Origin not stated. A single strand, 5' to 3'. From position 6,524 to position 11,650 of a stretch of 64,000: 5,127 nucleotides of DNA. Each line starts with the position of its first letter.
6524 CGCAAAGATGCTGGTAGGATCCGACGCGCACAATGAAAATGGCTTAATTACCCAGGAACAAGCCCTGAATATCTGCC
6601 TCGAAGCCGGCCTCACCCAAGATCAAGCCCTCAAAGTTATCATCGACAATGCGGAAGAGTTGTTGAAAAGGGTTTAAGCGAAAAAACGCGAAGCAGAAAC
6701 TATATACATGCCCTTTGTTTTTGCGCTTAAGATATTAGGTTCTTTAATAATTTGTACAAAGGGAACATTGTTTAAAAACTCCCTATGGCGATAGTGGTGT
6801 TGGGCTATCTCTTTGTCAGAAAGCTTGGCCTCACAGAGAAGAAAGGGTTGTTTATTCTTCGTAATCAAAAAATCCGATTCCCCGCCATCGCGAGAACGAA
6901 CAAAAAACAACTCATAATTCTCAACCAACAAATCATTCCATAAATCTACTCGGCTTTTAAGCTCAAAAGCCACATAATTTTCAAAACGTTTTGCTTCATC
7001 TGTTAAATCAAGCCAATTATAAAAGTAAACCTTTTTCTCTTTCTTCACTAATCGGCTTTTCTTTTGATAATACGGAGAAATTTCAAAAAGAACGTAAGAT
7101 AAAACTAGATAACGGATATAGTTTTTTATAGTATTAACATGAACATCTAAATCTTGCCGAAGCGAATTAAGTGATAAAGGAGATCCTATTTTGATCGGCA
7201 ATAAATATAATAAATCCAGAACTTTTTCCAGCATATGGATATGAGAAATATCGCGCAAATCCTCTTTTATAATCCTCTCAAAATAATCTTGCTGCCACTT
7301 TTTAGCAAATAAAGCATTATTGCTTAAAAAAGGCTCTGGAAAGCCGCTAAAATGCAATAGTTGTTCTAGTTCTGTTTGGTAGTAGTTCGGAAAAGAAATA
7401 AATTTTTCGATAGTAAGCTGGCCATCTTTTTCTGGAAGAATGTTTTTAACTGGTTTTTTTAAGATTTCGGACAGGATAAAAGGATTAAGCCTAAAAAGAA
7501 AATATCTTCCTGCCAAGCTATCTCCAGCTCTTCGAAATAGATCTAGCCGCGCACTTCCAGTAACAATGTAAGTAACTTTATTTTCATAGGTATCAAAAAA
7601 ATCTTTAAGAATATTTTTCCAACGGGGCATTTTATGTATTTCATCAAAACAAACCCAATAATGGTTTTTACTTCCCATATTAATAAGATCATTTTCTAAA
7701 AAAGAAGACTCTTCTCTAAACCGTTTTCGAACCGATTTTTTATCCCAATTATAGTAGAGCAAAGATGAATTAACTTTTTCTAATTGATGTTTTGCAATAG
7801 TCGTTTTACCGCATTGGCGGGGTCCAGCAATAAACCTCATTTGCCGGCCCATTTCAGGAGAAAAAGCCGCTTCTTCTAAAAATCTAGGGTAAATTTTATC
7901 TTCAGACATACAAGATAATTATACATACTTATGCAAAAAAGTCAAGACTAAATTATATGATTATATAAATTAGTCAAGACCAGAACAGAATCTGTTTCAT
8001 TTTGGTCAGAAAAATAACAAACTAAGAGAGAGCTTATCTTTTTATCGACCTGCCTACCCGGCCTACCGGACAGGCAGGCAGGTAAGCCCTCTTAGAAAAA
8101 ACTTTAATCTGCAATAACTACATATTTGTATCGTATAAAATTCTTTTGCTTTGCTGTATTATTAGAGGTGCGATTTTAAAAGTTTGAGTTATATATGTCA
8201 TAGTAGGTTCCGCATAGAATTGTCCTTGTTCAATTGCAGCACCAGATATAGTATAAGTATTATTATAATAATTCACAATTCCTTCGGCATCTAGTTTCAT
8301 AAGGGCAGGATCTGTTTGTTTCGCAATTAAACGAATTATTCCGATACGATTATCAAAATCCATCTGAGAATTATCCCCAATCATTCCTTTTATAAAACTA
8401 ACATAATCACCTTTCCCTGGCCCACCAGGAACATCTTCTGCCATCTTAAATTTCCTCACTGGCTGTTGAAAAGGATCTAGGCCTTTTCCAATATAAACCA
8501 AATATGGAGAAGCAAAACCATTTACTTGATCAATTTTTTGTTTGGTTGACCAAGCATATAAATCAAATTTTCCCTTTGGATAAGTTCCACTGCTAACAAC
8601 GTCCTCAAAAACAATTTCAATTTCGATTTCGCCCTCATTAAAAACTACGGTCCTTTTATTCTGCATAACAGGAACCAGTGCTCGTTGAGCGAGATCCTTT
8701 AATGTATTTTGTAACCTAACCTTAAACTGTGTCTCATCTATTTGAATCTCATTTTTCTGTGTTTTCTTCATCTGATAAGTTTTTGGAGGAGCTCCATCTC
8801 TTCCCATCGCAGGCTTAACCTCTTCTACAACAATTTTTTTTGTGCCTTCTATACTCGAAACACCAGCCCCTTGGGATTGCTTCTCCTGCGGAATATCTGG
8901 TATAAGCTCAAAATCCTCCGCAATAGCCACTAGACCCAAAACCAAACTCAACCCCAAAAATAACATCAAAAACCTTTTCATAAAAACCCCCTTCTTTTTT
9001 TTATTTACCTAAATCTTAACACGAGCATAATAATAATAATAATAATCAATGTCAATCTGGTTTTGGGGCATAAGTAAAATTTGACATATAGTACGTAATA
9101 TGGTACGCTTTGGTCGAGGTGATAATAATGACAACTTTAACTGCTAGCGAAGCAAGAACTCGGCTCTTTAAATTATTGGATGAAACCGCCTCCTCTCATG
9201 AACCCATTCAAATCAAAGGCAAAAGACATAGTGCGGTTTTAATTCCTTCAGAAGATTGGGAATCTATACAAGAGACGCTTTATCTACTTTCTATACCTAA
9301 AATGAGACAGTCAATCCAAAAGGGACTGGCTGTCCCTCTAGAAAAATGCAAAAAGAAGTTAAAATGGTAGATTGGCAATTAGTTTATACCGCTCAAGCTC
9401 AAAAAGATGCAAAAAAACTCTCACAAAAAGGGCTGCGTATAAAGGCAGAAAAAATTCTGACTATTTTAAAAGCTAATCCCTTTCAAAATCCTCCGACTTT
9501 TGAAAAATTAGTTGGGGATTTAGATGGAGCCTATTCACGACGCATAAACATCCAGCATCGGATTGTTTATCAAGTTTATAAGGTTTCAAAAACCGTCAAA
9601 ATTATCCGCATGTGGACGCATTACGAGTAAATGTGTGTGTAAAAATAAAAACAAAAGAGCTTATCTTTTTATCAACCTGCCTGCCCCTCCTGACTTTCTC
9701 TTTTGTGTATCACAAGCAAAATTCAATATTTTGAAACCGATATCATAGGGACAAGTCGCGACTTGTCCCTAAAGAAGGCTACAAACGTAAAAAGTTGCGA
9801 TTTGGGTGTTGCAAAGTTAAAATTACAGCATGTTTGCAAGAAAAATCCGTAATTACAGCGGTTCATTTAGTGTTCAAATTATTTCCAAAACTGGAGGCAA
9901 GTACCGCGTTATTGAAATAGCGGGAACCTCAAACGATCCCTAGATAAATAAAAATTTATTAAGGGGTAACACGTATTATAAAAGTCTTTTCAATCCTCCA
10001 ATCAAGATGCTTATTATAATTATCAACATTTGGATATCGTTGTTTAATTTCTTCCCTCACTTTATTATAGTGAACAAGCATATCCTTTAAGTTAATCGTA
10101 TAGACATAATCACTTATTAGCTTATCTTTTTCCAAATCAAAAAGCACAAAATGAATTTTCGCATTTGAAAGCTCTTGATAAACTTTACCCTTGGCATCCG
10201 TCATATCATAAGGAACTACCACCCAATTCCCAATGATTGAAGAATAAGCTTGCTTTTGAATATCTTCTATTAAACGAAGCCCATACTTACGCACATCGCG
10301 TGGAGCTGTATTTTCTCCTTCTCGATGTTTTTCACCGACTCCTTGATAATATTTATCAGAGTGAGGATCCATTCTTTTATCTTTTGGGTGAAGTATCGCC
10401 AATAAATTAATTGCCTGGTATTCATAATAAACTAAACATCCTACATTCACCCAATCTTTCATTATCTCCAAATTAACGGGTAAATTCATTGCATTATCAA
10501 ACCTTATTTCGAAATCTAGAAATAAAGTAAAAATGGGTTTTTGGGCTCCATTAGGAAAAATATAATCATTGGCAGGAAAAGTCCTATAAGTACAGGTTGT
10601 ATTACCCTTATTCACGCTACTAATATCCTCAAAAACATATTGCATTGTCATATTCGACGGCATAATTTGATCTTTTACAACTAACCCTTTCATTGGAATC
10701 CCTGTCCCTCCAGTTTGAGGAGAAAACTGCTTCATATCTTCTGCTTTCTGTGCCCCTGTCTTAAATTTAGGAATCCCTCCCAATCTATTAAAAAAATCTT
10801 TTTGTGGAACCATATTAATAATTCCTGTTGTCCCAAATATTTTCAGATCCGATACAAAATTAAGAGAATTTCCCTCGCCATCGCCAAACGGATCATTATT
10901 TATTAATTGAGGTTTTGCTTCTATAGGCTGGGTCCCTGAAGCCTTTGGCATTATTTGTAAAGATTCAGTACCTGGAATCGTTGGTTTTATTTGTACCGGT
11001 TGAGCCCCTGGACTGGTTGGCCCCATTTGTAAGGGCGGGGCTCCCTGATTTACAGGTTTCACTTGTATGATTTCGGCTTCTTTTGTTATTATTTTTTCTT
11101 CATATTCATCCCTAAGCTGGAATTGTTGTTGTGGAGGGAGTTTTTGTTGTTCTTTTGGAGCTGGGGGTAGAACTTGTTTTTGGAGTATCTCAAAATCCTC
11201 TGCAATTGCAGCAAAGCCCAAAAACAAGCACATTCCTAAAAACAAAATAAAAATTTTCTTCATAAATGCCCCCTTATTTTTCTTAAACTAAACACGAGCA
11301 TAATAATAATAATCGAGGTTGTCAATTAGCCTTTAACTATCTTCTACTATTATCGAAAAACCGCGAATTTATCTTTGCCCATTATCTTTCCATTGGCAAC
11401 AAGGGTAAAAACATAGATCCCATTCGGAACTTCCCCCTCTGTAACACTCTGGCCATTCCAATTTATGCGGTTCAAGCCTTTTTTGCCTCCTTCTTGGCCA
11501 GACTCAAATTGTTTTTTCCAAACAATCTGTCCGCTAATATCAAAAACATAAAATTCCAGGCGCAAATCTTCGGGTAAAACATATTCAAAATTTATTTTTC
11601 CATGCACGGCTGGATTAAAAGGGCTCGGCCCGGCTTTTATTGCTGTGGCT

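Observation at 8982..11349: Two paralogous secreted proteins with promoters carrying variable-length (AAT)n tracts in the -35/-10 spacer: candidate phase-variable surface proteins.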

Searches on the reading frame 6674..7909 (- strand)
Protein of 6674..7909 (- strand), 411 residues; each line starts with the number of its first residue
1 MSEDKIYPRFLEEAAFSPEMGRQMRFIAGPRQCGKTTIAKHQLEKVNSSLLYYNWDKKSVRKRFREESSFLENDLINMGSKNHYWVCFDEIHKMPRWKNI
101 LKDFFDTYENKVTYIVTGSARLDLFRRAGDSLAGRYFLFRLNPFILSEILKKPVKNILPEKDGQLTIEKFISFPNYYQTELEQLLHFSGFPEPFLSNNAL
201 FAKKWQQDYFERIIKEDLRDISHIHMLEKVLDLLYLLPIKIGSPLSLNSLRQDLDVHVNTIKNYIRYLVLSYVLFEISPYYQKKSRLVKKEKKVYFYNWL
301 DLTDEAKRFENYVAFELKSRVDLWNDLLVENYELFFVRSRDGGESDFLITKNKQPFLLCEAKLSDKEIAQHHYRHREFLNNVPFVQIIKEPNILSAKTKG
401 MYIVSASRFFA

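Call 6: search_protein_families(library=pfam, proteins=[window:6674-7909:-], max_evalue=0.1)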
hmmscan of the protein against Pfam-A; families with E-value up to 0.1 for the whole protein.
window:6674-7909:- (411 aa): 6 families
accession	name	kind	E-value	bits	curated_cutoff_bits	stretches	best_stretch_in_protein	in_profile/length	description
PF13173.12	AAA_14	-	3.4e-28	98.7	27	1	23-150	3-129/129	AAA domain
PF13635.12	DUF4143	-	2.2e-16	60.5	28.1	1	216-363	2-159/160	Domain of unknown function (DUF4143)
PF00004.35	AAA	-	0.00072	20.4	21.2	1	27-119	3-109/131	ATPase family associated with various cellular activities (AAA)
PF01637.24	ATPase_2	-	0.004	17.4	33.2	1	22-75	20-78/225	ATPase domain predominantly from Archaea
PF00910.28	RNA_helicase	-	0.045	14.7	21.5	0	27-54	3-30/105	RNA helicase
PF13401.12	AAA_22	-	0.096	13.4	27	0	21-66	4-52/130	AAA domain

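Call 74: search_protein_families(library=padloc, proteins=[window:6674-7909:-], max_evalue=0.01)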
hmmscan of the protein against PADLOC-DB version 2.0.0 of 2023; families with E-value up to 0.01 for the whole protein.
window:6674-7909:- (411 aa): 7 families
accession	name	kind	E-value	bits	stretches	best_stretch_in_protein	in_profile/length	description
PDLC04790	PDC-S01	-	6.1e-45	151.7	1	5-374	10-377/422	-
PDLC04789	PDC-S01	-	2.8e-44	149.7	1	23-384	18-361/375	-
PDLC04787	PDC-S01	-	7.8e-36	121.8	1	23-370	28-366/412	-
PDLC04791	PDC-S01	-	1.6e-20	71.2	1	20-149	17-150/395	-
PDLC04786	PDC-S01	-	1.7e-08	31.7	1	26-152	24-156/439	-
PDLC04788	PDC-S01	-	5.9e-08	30.1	1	27-302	24-304/448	-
PDLC04792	PDC-S01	-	6.8e-07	26.2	1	19-119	16-121/452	-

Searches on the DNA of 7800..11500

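Call 43: search_rna_families(source=window, start=7800, end=11500, threshold=evalue, max_evalue=1)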
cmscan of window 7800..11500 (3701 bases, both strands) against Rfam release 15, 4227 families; matches with E-value up to 1: 0.
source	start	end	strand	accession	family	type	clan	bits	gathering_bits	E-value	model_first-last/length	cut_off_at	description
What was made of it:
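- No Rfam family matches the leader (call 43).
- Tried and rejected: Rfam gave no match (call 43).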

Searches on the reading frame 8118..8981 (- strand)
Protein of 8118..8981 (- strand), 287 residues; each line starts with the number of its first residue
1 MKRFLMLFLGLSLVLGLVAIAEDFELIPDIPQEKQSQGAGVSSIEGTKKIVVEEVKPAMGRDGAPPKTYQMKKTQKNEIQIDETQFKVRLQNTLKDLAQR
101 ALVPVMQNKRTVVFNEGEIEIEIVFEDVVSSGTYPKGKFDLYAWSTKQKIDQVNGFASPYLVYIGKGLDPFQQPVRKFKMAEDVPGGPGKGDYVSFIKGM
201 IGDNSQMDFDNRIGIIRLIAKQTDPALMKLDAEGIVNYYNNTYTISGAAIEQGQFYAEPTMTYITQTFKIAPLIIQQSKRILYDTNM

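Call 6: search_protein_families(library=pfam, proteins=[window:8118-8981:-], max_evalue=0.1)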
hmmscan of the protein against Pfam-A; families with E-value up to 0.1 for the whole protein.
window:8118-8981:- (287 aa): 0 families

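Call 8: find_encoding_contigs(protein=window:8118-8981:-, flank=3000, max_places=10)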
Protein window:8118-8981:- (287 aa): 6 contigs read that carry it; 3 places shown.
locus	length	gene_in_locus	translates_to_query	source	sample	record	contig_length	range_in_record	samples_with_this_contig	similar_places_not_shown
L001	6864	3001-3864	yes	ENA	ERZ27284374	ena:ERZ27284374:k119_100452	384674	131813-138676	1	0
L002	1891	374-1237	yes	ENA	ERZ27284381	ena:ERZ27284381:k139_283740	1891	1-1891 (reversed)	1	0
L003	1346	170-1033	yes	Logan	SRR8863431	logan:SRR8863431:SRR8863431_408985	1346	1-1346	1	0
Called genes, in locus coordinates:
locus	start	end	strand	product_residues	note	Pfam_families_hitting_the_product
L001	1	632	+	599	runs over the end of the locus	-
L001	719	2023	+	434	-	-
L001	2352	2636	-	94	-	PF06769:YoeB_toxin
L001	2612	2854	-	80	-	PF02604:PhdYeFM_antitox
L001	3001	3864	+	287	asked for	-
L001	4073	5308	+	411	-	PF13173:AAA_14, PF13635:DUF4143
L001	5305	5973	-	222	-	PF02811:PHP, PF01876:RNase_P_p30 (faint)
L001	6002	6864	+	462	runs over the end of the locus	PF01938:TRAM, PF05958:tRNA_U5-meth_tr, PF05175:MTS, PF13847:Methyltransf_31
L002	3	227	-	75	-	?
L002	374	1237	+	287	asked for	-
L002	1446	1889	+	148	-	?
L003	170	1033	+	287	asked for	-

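Call 12: find_homologous_proteins(query=window:8118-8981:-, max_evalue=0.01)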
Query window:8118-8981:- (287 aa): 2 proteins with E <= 0.01 among 1063 candidates.
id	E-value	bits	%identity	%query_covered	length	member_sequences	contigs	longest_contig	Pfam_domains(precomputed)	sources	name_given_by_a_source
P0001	4.3e-185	631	100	100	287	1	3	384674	-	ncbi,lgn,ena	-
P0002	1.1e-21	95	31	97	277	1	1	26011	-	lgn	-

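Call 13: find_encoding_contigs(protein=P0002, flank=6000, max_places=6)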
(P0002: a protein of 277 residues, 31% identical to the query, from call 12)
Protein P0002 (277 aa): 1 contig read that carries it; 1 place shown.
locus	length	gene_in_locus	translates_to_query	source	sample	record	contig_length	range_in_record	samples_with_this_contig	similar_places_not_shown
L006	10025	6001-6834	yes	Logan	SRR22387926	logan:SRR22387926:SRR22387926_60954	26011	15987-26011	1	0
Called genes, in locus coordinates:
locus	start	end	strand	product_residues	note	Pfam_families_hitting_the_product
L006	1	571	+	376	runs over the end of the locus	PF24568:CC_PcsB, PF01551:Peptidase_M23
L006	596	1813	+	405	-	PF22694:CtpB_N-like, PF00595:PDZ, PF13180:PDZ_2, PF17820:PDZ_6, PF03572:Peptidase_S41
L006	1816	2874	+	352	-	PF01380:SIS (weak), PF10432:bact-PGI_C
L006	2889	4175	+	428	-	PF00815:Histidinol_dh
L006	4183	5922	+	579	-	-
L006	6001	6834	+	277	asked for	-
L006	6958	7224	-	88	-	PF06769:YoeB_toxin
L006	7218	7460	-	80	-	PF02604:PhdYeFM_antitox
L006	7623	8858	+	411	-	PF13173:AAA_14, PF13635:DUF4143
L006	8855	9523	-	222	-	PF02811:PHP, PF01876:RNase_P_p30 (faint)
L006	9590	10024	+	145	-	?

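Call 34: search_protein_families(library=ncbifam, proteins=[window:8118-8981:-, P0002], max_evalue=1)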
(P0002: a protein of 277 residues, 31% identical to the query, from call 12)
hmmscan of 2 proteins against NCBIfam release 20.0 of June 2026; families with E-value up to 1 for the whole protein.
window:8118-8981:- (287 aa): 1 family
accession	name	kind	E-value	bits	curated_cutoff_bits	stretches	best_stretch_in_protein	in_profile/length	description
NF041568.1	Jag_EloR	equivalog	0.053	13.5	145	1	72-114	123-165/203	RNA-binding cell elongation regulator Jag/EloR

P0002 (277 aa): 0 families

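Call 36: search_solved_structures(query=window:8118-8981:-, max_evalue=1)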
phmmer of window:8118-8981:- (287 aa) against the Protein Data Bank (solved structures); distinct sequences matched with E-value up to 1: 2.
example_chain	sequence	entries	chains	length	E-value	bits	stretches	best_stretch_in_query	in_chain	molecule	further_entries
6mpx_A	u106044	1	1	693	0.07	15.5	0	230-262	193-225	fusion protein of non-collagenous domains of collagen type IV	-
3ppu_A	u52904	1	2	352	0.13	14.7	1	52-157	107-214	Glutathione-S-transferase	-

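Call 51: predict_structure(alignment_id=A4)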
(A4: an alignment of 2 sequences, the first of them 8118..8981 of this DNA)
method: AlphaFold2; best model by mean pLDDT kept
length: 287 residues; sequences in the alignment: 2
mean_pLDDT: 30.7   pTM: 0.18
mean pLDDT of the five models: 30.7, 29.3, 28.7, 26.9, 26.9
residues with pLDDT >= 90: 0; 70-90: 0; 50-70: 16; < 50: 271
segments of 3 or more residues with pLDDT < 50: 16-62, 64-287
pLDDT, mean of each block of 10 residues (from residue 1): 58 49 37 31 34 36 40 27 25 31 26 28 32 29 28 23 26 27 27 27 27 30 32 27 28 22 27 28 28
secondary structure, 60 per line:
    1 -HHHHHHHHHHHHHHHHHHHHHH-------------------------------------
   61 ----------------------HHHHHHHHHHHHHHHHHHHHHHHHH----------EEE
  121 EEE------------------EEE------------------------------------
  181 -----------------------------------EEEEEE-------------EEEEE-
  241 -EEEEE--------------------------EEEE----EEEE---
elements in order: H2-23 H83-107 E118-123 E142-144 E216-221 E235-239 E242-246 E273-276 E281-284

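Call 74: search_protein_families(library=padloc, proteins=[window:8118-8981:-], max_evalue=0.01)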
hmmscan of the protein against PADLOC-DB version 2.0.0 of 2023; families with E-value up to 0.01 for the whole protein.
window:8118-8981:- (287 aa): 0 families

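Call 75: search_protein_families(library=phrogs, proteins=[window:8118-8981:-, P0002], max_evalue=0.01)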
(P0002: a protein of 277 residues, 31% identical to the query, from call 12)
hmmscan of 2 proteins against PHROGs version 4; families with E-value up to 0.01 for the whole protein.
window:8118-8981:- (287 aa): 0 families

P0002 (277 aa): 0 families

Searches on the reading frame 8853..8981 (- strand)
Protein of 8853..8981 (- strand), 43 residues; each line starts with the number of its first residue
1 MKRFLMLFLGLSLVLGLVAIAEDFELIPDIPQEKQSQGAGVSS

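Call 25: find_homologous_proteins(query=A3, max_evalue=10)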
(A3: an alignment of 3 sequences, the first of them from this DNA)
Query A3 (3 sequences): 1 candidates shared short words with the query, none scored E <= 10.
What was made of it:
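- Tried and rejected: A search with an alignment of the N-termini returned nothing, not even the query proteins (call 25).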

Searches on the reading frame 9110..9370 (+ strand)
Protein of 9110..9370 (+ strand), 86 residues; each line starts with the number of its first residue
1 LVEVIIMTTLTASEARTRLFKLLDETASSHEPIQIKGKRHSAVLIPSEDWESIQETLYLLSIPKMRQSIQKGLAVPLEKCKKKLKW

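Call 6: search_protein_families(library=pfam, proteins=[window:9110-9370:+], max_evalue=0.1)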
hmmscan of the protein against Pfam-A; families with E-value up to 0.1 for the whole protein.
window:9110-9370:+ (86 aa): 3 families
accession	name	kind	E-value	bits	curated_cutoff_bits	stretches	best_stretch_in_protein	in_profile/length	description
PF02604.26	PhdYeFM_antitox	-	2.4e-17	62.9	29.8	1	7-72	1-67/74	Antitoxin Phd_YefM, type II toxin-antitoxin system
PF14532.12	Sigma54_activ_2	-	0.025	15.2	25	0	41-82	56-98/138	Sigma-54 interaction domain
PF12910.14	PHD_like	-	0.061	13.8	27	1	7-49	1-45/141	Antitoxin of toxin-antitoxin, RelE / RelB, TA system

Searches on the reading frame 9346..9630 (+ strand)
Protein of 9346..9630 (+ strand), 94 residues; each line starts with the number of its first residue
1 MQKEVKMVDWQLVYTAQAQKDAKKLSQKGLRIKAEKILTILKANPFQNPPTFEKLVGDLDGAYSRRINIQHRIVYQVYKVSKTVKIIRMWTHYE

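Call 6: search_protein_families(library=pfam, proteins=[window:9346-9630:+], max_evalue=0.1)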
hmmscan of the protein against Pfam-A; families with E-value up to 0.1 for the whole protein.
window:9346-9630:+ (94 aa): 4 families
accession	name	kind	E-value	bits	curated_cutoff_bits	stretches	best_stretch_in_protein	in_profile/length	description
PF06769.20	YoeB_toxin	-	2.2e-09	37.6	27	1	30-93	19-80/80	YoeB-like toxin of bacterial type II toxin-antitoxin system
PF05016.21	ParE_toxin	-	0.00022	22.2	23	1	13-92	2-85/89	ParE toxin of type II toxin-antitoxin system, parDE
PF15781.12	ParE-like_toxin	-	0.003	17.9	28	1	13-88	2-72/87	ParE-like toxin of type II bacterial toxin-antitoxin system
PF05015.19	HigB-like_toxin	-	0.031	15.2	27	1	47-77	46-78/91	RelE-like toxin of type II toxin-antitoxin system HigB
